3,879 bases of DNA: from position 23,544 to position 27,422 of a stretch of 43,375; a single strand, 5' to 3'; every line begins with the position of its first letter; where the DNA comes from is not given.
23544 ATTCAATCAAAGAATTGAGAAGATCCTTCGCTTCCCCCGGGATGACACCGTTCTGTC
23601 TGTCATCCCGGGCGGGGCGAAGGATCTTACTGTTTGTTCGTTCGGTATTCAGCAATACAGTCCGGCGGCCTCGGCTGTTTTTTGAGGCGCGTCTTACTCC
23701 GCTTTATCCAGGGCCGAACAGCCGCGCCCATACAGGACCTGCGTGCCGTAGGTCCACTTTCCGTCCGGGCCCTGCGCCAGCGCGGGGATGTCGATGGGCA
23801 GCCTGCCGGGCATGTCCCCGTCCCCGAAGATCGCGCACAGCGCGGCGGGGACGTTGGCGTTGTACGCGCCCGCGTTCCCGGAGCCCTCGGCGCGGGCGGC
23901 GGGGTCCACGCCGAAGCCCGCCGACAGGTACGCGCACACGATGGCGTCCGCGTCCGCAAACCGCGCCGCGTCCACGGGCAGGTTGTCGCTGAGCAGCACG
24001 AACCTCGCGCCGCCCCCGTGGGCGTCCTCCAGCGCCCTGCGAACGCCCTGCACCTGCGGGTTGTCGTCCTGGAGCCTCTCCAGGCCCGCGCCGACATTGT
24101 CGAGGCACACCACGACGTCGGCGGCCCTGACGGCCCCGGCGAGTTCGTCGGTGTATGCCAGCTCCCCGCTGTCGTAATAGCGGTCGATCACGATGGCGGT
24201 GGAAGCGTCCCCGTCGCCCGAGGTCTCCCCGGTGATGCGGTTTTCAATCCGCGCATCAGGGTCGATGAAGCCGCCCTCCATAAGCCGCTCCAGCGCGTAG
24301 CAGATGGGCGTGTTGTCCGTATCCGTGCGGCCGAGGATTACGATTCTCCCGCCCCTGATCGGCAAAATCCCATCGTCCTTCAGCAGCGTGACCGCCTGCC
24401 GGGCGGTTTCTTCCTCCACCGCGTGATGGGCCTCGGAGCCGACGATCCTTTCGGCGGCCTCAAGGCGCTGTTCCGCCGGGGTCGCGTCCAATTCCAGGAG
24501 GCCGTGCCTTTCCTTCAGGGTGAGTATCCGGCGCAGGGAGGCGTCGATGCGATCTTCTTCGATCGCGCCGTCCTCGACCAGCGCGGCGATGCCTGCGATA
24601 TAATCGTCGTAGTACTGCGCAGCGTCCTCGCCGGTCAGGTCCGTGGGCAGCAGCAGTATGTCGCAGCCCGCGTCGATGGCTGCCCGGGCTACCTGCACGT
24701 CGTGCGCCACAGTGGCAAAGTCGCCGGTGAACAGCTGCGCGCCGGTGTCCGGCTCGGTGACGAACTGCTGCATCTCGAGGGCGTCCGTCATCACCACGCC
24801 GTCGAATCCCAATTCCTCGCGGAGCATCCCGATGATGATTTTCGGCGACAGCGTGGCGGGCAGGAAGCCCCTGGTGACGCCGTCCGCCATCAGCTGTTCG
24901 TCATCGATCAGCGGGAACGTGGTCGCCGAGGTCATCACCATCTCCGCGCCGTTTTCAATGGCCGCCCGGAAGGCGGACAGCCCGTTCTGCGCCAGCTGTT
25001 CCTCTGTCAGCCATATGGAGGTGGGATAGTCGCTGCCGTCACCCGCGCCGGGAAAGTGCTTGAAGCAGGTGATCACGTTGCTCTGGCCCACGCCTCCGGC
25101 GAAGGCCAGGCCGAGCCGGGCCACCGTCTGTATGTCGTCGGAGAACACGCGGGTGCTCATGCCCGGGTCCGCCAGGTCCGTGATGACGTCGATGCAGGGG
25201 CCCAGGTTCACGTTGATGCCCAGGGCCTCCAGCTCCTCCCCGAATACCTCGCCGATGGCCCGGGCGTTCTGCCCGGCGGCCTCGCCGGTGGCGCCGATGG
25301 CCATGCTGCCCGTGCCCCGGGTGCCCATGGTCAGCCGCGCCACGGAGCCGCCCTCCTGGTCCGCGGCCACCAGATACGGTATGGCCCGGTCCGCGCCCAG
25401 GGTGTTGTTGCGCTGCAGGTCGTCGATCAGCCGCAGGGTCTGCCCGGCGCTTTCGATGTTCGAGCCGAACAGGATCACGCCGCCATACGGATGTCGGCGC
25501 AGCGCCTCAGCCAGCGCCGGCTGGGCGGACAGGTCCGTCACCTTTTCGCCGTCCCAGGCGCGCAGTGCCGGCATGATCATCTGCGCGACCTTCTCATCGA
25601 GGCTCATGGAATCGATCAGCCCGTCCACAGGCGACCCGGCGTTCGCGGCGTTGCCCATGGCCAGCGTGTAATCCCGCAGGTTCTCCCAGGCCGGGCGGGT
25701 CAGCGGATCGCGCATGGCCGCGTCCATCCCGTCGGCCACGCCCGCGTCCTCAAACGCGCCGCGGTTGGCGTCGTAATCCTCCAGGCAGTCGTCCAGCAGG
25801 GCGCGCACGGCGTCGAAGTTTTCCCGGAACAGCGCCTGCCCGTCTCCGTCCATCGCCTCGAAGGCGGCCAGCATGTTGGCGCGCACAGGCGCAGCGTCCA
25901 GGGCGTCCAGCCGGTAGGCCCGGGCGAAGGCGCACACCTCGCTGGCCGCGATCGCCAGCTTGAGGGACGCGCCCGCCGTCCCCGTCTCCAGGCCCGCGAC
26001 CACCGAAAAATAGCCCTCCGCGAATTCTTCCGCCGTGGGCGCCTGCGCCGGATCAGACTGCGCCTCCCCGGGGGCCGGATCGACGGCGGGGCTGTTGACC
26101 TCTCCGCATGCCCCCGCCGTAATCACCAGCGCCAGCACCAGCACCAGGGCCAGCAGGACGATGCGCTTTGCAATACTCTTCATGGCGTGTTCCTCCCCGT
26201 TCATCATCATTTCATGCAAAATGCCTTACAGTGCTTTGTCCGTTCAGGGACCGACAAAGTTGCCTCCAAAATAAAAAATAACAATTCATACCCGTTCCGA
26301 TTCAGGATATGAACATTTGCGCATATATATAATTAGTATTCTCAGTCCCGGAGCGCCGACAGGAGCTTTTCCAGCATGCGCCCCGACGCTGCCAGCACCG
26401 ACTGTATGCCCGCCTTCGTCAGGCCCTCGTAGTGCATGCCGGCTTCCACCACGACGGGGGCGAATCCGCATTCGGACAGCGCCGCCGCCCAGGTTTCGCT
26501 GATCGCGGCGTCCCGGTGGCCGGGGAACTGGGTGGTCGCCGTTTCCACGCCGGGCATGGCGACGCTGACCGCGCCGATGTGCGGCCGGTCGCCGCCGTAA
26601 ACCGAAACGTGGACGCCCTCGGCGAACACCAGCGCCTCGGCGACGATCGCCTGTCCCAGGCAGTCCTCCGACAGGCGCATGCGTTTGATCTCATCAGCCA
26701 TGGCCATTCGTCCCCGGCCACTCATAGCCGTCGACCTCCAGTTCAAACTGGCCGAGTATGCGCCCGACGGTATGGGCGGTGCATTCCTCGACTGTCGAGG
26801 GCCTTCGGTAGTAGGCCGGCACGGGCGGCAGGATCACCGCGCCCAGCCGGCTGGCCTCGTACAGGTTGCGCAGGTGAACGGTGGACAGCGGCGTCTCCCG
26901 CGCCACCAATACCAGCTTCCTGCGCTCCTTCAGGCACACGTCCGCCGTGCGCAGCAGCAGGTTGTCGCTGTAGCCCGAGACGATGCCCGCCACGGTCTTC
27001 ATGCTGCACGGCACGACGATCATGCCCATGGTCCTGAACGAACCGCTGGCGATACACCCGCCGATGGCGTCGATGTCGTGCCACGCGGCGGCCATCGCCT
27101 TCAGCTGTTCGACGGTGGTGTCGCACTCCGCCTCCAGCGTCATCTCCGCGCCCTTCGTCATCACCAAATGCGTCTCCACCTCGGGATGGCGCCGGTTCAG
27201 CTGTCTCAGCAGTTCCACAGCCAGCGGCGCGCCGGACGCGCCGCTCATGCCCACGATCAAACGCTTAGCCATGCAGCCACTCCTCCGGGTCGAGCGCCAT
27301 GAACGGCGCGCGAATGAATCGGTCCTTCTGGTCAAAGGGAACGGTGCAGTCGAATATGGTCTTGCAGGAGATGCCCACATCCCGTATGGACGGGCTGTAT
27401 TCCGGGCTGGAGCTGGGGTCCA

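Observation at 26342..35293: Single co-directional tannin-to-pyrogallol locus: LysR regulator, ABC importer, intracellular tannase B and LpdC/B/D-type decarboxylase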

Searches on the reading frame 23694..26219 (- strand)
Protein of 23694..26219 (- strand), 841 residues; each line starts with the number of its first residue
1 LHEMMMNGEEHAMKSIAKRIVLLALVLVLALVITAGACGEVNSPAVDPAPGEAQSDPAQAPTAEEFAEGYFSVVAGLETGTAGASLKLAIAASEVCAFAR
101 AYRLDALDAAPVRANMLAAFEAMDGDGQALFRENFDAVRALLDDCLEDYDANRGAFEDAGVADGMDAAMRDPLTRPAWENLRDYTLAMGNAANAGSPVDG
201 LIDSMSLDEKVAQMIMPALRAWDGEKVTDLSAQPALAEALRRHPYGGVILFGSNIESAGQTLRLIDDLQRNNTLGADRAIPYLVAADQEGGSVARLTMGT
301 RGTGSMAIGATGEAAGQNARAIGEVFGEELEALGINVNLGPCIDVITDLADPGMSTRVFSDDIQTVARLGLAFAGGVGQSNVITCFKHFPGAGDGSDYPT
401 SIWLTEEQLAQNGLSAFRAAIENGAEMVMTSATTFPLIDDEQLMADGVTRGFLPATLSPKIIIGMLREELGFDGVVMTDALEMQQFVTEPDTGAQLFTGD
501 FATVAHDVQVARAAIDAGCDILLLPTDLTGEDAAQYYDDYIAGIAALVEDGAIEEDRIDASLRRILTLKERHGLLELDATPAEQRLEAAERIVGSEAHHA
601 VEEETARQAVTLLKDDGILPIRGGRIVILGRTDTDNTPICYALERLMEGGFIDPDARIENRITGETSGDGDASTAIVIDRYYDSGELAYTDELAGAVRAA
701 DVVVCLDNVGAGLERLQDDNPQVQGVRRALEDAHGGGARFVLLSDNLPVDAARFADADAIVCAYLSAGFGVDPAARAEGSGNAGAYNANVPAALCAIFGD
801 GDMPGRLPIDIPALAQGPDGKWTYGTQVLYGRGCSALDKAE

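Call 3: search_protein_families(library=pfam, proteins=[window:23694-26219:-])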
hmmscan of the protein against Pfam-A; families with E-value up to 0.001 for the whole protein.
window:23694-26219:- (841 aa): 1 family
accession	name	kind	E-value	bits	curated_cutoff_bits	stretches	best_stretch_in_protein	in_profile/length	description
PF00933.27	Glyco_hydro_3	-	1.7e-60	205.6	27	1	207-568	2-316/316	Glycosyl hydrolase family 3 N terminal domain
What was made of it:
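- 23694..26183 (-): GH3 glycoside hydrolase with lipoprotein-type signal peptide (829 aa); possible extracellular accessory enzyme. Glyco_hydro_3 205 bits (call 3).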

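Call 4: search_protein_families(library=ncbifam, proteins=[window:23694-26219:-])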
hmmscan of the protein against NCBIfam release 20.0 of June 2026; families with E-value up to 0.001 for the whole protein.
window:23694-26219:- (841 aa): 8 families
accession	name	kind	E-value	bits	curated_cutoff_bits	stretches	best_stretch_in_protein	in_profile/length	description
NF003740.0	PRK05337.1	equivalog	2.8e-30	105.6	207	1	237-527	19-283/340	beta-N-acetylhexosaminidase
NF052329.1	XyloArabinsidase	equivalog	2.1e-26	92.2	1050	1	198-642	6-413/750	beta-xylosidase/alpha-l-arabinosidase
NF052331.1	Bet13-16Glucosase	equivalog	7.5e-19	67.3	1330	1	198-624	16-382/750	exo-beta-d-1,3/1,6-glucosidase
NF052330.1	BetGlucosiCelf0468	equivalog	2.3e-12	46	1300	2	542-630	250-343/817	beta-d-glucosidase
NF041776.1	xylosidase_Xyl3A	equivalog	4.3e-12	44.8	1250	1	457-636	228-386/846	xylan 1,4-beta-xylosidase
NF011678.0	PRK15098.1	equivalog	1.2e-09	37.2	666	1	317-630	133-417/765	beta-glucosidase BglX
NF041579.1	betaxyl_Flavo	equivalog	9.8e-09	33.9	1350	1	306-626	89-382/716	beta-xylosidase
NF041610.1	alph_arabinopyran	equivalog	8.8e-05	20.9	1300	0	319-484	76-227/738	exo-alpha-(1->6)-L-arabinopyranosidase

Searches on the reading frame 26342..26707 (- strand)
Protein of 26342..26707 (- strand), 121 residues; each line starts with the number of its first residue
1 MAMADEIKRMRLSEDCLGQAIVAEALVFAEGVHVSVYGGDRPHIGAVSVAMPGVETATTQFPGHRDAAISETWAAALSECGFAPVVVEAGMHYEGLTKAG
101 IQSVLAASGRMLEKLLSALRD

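Call 3: search_protein_families(library=pfam, proteins=[window:26342-26707:-])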
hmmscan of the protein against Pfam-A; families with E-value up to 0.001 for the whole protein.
window:26342-26707:- (121 aa): 1 family
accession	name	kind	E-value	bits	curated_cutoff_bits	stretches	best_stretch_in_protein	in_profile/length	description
PF21758.2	PAC_bac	-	2.1e-22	79.4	27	1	19-119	5-114/115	Bacterial proteasome assembling chaperone-like protein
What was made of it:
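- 26342..26725 (-): LpdD-type prFMNH2 chaperone (127 aa from ATG 26725; 121 aa if from 26707). PF21758 79 bits (call 3).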

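Call 4: search_protein_families(library=ncbifam, proteins=[window:26342-26707:-])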
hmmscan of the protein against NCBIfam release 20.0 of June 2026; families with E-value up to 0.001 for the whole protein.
window:26342-26707:- (121 aa): 0 families

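Call 7: search_solved_structures(query=window:26342-26707:-, max_evalue=1, show_alignments=2)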
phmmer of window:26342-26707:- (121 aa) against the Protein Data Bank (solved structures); distinct sequences matched with E-value up to 1: 3.
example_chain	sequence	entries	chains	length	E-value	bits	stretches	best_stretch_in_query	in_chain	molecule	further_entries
8p4w_A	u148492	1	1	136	6.6e-05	26.5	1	27-115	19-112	Protein LpdD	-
8pzh_A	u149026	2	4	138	6.6e-05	26.5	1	27-115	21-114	Protein LpdD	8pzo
8po5_A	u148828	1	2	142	7.2e-05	26.4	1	27-115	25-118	Protein LpdD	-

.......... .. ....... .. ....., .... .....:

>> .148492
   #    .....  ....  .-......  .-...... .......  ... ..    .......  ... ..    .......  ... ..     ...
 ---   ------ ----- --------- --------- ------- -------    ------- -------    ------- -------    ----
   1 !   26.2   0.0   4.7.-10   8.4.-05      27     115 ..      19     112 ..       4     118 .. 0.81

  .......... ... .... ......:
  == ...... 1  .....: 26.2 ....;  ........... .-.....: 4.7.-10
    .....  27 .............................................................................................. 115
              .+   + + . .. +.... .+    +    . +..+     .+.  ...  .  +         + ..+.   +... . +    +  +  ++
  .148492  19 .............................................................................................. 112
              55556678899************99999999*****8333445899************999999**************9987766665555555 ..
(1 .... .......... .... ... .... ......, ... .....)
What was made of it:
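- On LpdD prFMNH2 chaperone: The ligands are aligned and conserved relative to 8p4w (call 7).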

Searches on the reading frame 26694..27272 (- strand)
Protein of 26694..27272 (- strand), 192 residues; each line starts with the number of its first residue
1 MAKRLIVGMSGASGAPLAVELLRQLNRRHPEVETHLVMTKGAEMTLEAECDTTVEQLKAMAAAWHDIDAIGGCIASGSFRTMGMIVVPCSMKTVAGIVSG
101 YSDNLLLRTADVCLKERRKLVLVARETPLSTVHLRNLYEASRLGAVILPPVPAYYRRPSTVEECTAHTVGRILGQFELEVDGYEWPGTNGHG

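Call 3: search_protein_families(library=pfam, proteins=[window:26694-27272:-])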
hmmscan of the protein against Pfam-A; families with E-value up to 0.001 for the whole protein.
window:26694-27272:- (192 aa): 1 family
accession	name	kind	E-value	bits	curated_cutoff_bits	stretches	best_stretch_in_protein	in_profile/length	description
PF02441.25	Flavoprotein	-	1.4e-40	139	22.7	1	3-174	1-160/162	Flavoprotein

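Call 4: search_protein_families(library=ncbifam, proteins=[window:26694-27272:-])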
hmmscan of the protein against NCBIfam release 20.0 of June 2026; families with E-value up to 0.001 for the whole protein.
window:26694-27272:- (192 aa): 5 families
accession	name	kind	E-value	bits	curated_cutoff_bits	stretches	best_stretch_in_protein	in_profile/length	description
NF041206.1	VdcB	exception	2.5e-72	242.4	290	1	4-185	1-182/184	non-oxidative hydroxyarylic acid decarboxylases subunit B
NF004685.0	PRK06029.1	subfamily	4.4e-70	235.6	188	1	3-183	2-181/187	UbiX family flavin prenyltransferase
NF041218.1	BagM_FevK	exception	5e-63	212.3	420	1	4-183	2-180/215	bagremycin/ferroverdin biosynthesis UbiX family decarboxylase BagM/FevK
TIGR00421.1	ubiX_pad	subfamily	8.6e-61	204.8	108.9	1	4-182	1-177/181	UbiX family flavin prenyltransferase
TIGR00521.1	coaBC_dfp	equivalog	1.1e-05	24.7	219.7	1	3-114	4-113/392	bifunctional phosphopantothenoylcysteine decarboxylase/phosphopantothenate--cysteine ligase CoaBC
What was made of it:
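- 26694..27272 (-): UbiX flavin prenyltransferase (LpdB equivalent). PRK06029 235.6 bits (cut-off 188) and TIGR00421 204.8 bits (cut-off 108.9) (call 4).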
